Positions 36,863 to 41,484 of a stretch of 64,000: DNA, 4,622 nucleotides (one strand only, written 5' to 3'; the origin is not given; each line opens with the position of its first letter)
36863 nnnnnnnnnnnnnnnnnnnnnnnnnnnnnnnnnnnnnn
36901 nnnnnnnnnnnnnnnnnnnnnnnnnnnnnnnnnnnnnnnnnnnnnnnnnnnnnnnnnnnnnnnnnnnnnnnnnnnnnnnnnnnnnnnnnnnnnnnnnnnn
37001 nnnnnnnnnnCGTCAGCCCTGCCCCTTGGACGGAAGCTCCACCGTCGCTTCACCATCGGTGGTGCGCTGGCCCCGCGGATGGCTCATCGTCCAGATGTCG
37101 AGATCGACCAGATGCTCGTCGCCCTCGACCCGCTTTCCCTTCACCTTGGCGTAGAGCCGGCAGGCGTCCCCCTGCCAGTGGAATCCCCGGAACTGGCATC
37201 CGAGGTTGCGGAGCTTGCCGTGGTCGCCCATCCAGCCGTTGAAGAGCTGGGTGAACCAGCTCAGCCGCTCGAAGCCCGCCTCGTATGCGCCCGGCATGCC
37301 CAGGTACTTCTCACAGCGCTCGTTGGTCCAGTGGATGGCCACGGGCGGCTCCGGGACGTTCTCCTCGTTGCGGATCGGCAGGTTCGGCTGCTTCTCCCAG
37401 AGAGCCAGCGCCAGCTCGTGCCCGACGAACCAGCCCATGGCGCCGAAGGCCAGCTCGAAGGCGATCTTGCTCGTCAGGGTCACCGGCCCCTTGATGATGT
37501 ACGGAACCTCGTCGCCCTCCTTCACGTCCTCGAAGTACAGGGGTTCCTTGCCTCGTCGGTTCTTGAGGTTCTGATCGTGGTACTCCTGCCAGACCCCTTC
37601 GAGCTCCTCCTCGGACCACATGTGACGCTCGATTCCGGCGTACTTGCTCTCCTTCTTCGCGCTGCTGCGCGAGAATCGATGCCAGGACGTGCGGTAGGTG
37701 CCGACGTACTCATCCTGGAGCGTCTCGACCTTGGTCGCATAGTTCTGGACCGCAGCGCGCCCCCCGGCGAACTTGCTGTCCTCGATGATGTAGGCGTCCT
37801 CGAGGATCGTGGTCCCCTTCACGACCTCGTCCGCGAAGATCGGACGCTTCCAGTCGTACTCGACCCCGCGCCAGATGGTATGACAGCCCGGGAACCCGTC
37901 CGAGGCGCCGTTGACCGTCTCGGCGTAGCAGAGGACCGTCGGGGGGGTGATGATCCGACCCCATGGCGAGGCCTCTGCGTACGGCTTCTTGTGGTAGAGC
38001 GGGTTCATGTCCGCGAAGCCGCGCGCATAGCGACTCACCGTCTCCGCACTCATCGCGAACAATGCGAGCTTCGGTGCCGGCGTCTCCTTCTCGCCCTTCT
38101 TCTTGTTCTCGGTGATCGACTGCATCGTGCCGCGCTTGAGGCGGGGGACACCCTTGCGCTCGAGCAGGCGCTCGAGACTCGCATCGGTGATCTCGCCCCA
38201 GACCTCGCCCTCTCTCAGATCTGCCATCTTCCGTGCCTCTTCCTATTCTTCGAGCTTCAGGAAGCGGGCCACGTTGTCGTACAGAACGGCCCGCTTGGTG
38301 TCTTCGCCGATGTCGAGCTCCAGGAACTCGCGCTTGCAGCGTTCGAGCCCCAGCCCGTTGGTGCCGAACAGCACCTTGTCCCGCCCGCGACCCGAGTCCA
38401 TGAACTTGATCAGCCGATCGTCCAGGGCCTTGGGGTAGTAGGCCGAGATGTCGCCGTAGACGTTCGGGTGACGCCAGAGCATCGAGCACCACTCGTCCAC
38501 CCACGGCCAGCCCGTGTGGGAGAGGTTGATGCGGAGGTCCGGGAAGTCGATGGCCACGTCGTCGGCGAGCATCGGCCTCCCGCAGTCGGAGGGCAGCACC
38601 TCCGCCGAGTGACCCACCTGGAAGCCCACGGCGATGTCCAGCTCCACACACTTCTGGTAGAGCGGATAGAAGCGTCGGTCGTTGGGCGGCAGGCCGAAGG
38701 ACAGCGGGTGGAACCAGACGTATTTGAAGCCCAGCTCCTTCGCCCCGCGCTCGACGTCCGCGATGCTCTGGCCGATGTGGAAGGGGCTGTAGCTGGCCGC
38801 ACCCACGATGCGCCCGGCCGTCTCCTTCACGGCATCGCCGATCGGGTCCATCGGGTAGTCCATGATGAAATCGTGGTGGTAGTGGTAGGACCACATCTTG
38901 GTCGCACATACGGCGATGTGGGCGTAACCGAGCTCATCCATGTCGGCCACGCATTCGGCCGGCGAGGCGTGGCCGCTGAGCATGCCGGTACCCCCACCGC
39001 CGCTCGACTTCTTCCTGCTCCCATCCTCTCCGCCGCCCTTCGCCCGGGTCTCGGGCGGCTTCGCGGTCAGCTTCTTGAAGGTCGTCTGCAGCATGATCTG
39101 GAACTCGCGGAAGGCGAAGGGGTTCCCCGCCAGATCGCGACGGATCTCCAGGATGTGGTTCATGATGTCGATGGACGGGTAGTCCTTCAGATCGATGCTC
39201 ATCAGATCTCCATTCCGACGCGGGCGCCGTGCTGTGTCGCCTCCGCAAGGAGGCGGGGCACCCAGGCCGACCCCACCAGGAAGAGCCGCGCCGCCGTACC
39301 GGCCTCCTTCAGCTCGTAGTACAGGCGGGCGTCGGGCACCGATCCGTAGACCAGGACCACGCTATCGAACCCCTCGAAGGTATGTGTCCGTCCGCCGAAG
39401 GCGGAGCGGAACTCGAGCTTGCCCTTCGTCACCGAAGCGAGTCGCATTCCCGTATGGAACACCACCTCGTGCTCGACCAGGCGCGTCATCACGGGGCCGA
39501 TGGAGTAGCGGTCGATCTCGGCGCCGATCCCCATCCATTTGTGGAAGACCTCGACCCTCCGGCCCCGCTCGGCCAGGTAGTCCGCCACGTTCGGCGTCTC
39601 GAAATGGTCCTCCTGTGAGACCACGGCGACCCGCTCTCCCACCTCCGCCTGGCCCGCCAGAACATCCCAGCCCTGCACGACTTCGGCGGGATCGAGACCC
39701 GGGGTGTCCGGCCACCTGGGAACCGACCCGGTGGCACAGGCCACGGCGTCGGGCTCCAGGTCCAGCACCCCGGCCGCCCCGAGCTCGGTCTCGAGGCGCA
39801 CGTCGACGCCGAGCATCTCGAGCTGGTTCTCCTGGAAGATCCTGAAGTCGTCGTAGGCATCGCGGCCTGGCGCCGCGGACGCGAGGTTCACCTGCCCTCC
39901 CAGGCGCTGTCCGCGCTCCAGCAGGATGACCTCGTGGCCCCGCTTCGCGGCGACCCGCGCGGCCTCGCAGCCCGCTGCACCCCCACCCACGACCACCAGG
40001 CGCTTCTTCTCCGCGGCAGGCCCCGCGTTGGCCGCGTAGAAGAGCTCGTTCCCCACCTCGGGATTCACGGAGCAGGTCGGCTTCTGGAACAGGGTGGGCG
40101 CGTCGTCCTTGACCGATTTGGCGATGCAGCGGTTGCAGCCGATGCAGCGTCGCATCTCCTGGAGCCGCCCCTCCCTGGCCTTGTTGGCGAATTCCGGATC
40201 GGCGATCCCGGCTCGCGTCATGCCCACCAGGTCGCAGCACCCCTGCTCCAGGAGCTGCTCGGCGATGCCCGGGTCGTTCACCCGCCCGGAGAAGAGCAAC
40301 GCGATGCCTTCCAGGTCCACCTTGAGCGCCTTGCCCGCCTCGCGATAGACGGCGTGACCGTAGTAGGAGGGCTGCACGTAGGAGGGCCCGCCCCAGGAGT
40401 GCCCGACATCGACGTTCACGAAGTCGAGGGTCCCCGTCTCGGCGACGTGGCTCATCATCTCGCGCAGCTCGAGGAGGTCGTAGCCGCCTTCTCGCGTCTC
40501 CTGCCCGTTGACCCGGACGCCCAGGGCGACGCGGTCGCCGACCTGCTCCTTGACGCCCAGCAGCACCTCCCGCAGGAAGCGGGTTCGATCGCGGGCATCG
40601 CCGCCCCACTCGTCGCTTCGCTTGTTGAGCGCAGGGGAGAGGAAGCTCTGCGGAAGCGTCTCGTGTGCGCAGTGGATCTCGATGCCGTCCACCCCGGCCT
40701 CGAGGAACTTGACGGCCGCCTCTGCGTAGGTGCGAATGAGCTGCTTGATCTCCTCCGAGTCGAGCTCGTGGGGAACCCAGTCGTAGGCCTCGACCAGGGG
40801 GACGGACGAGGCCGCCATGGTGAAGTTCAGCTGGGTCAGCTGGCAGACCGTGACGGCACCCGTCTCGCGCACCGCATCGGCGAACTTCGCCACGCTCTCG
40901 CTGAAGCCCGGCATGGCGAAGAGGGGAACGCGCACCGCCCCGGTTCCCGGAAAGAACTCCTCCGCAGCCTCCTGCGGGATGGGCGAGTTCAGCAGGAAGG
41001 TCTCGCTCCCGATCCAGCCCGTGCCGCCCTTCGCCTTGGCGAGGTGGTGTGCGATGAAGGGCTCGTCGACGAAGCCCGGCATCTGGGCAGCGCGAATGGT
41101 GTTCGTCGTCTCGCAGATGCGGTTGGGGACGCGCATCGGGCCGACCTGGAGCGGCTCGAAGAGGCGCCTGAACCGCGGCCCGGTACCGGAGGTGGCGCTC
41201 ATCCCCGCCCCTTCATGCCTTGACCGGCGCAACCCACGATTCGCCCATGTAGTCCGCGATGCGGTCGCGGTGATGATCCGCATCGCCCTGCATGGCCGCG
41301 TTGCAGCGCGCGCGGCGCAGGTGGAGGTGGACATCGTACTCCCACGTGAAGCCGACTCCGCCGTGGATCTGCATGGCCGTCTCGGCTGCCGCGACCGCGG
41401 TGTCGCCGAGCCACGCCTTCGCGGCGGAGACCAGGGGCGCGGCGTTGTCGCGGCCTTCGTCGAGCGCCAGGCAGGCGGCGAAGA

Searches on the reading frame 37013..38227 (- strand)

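Call 22: search_protein_families(library=pfam, proteins=[window:37013-38227:-], max_evalue=0.001)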
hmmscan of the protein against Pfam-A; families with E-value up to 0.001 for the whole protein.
window:37013-38227:- (404 aa): 1 family
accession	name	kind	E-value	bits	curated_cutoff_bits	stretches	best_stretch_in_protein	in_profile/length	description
PF13452.11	FAS1_DH_region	-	3.2e-06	27.8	22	1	60-148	15-106/132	FAS1-like, dehydratase domain region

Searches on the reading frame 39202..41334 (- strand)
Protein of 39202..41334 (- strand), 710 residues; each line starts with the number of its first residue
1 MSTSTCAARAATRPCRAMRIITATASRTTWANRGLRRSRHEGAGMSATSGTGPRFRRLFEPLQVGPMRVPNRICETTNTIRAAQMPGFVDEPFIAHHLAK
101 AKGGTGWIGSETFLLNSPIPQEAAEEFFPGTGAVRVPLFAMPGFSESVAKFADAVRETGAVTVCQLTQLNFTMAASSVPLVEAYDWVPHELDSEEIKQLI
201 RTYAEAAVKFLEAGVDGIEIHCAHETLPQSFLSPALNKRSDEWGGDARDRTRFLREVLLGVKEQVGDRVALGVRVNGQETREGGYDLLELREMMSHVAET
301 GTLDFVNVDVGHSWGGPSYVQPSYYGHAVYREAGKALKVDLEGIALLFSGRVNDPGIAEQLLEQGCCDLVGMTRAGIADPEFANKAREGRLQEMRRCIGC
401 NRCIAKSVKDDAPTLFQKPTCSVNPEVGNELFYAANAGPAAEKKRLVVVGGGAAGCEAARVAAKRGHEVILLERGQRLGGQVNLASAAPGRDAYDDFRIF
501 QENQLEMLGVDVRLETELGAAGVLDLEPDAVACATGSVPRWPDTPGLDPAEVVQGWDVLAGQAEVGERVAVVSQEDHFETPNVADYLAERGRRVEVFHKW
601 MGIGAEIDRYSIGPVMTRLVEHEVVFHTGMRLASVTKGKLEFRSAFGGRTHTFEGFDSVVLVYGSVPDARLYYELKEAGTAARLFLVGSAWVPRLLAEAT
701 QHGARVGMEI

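Call 22: search_protein_families(library=pfam, proteins=[window:39202-41334:-], max_evalue=0.001)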
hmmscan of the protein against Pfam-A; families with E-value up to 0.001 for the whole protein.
window:39202-41334:- (710 aa): 10 families
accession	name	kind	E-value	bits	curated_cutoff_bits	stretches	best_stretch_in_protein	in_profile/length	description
PF00724.26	Oxidored_FMN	-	3.8e-44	151.8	27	1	58-391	2-340/342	NADH:flavin oxidoreductase / NADH oxidase family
PF07992.20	Pyr_redox_2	-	3.8e-14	53.2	26.1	2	445-550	2-120/291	Pyridine nucleotide-disulphide oxidoreductase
PF13450.12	NAD_binding_8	-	1.2e-09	38.8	21.9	1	448-483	1-36/68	NAD(P)-binding Rossmann-like domain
PF00070.33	Pyr_redox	-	2e-09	38.3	22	1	445-479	1-35/82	Pyridine nucleotide-disulphide oxidoreductase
PF12831.13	FAD_oxidored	-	1.1e-08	35.2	27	1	446-482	2-38/416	FAD dependent oxidoreductase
PF00890.30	FAD_binding_2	-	3.4e-07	30.3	20.4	1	446-487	2-43/414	FAD binding domain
PF01266.30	DAO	-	1e-05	25.7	27.9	1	446-481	2-38/353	FAD dependent oxidoreductase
PF22620.2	OYE-like_second_a-b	-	1.2e-05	25.8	25.5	1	557-655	5-104/128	OYE-like second alpha/beta domain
PF03486.20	HI0933_like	-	1.7e-05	24.8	50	1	445-484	2-41/244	HI0933-like protein Rossmann domain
PF01134.28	GIDA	-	2.5e-05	24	22.1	1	446-473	2-30/391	Glucose inhibited division protein A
